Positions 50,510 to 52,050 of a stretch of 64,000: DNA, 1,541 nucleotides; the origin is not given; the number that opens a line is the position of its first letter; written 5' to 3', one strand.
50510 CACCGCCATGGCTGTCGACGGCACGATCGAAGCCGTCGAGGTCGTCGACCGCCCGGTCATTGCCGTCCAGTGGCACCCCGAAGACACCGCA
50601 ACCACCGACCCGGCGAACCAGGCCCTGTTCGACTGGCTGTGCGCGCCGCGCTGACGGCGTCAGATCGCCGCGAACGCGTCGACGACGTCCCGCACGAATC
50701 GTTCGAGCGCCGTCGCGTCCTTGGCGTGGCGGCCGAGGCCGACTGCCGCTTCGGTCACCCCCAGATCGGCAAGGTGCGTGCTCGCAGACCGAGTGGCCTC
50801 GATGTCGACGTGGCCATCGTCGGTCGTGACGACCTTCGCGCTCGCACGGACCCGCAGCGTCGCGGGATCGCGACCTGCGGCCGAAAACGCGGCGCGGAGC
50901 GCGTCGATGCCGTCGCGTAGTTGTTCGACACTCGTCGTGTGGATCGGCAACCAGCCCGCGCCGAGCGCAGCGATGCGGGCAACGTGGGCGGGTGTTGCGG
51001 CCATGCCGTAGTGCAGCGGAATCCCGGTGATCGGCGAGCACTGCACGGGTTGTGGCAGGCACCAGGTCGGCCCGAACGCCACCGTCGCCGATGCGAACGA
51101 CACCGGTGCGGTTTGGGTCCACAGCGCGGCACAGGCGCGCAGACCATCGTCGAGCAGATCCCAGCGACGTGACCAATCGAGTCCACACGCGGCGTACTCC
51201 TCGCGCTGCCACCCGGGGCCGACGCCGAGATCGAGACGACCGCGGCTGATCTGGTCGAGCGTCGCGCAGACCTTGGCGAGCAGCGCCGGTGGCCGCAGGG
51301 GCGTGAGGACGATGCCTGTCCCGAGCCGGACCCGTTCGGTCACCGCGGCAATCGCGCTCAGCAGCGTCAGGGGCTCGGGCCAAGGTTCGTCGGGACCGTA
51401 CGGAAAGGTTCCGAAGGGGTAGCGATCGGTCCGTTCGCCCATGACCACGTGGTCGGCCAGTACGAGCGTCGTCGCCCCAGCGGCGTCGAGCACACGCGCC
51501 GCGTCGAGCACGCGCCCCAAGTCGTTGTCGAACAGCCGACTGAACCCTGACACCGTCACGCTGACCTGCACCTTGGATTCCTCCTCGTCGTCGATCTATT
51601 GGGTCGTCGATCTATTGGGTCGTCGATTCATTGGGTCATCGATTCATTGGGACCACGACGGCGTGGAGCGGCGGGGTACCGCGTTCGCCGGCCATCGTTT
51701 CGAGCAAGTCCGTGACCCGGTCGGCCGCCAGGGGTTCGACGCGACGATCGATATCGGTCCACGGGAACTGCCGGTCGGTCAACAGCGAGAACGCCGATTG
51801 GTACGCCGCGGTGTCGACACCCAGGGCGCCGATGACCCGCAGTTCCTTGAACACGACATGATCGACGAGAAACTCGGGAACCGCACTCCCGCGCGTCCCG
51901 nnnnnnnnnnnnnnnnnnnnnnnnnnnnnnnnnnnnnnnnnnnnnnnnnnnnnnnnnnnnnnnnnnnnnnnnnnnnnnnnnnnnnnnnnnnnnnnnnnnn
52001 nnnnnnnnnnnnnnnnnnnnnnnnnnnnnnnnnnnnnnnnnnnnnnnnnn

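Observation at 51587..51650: Intra-operon 16-bp x4 tandem array running from a stop codon to the next gene's Shine-Dalgarno (MIRU-like VNTR)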

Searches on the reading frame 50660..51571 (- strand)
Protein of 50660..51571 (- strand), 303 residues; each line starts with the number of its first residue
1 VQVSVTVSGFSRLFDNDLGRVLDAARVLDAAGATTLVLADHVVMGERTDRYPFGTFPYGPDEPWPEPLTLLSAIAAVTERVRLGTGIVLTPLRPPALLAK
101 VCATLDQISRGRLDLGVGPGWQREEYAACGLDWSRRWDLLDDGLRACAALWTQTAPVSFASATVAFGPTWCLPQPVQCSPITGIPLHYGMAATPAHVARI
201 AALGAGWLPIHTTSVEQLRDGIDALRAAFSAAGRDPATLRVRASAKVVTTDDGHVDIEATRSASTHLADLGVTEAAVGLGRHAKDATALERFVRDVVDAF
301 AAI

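Call 7: find_encoding_contigs(protein=window:50660-51571:-, flank=3000, max_places=10)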
Protein window:50660-51571:- (303 aa): 2 contigs read that carry it; 2 places shown.
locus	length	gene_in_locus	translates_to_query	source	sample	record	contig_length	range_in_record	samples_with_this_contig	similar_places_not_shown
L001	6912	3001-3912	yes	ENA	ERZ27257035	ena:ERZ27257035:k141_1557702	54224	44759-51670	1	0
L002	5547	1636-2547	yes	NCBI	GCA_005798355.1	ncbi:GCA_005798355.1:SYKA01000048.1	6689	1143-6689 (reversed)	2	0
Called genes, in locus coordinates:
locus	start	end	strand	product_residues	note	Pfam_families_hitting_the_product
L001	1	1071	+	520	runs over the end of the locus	PF00501:AMP-binding, PF13193:AMP-binding_C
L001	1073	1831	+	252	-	PF13561:adh_short_C2, PF00106:adh_short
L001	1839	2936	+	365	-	PF08240:ADH_N, PF16912:Glu_dehyd_C (weak), PF00107:ADH_zinc_N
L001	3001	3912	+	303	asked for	-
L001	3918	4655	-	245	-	PF07722:Peptidase_C26, PF00117:GATase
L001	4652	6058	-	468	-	PF00120:Gln-synt_C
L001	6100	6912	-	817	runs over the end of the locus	PF00890:FAD_binding_2 (weak), PF01266:DAO, PF07992:Pyr_redox_2 (faint), PF13450:NAD_binding_8 (weak), PF16350:FAO_M, PF01571:GCV_T, PF08669:GCV_T_C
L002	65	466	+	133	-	PF00106:adh_short, PF13561:adh_short_C2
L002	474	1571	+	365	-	PF08240:ADH_N, PF16912:Glu_dehyd_C (weak), PF00107:ADH_zinc_N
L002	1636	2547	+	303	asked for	-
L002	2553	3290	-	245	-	PF07722:Peptidase_C26, PF00117:GATase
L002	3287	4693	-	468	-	PF00120:Gln-synt_C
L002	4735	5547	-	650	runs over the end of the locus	?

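Call 8: search_protein_families(library=pfam, proteins=[window:50660-51571:-])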
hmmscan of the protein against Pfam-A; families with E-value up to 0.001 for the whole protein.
window:50660-51571:- (303 aa): 1 family
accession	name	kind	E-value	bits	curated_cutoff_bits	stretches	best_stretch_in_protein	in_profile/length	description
PF00296.26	Bac_luciferase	-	9.7e-43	147.1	27.9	1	16-253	20-234/314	Luciferase-like monooxygenase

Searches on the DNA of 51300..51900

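Call 57: search_rna_families(source=window, start=51300, end=51900, threshold=evalue, max_evalue=1)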
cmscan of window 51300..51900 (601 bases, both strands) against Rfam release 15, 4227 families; matches with E-value up to 1: 1.
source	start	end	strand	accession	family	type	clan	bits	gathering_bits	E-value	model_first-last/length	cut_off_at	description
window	51451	51476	-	RF01305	sR51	Gene; snRNA; snoRNA; CD-box;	-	17.4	38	0.67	1-56/56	no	Small nucleolar RNA sR51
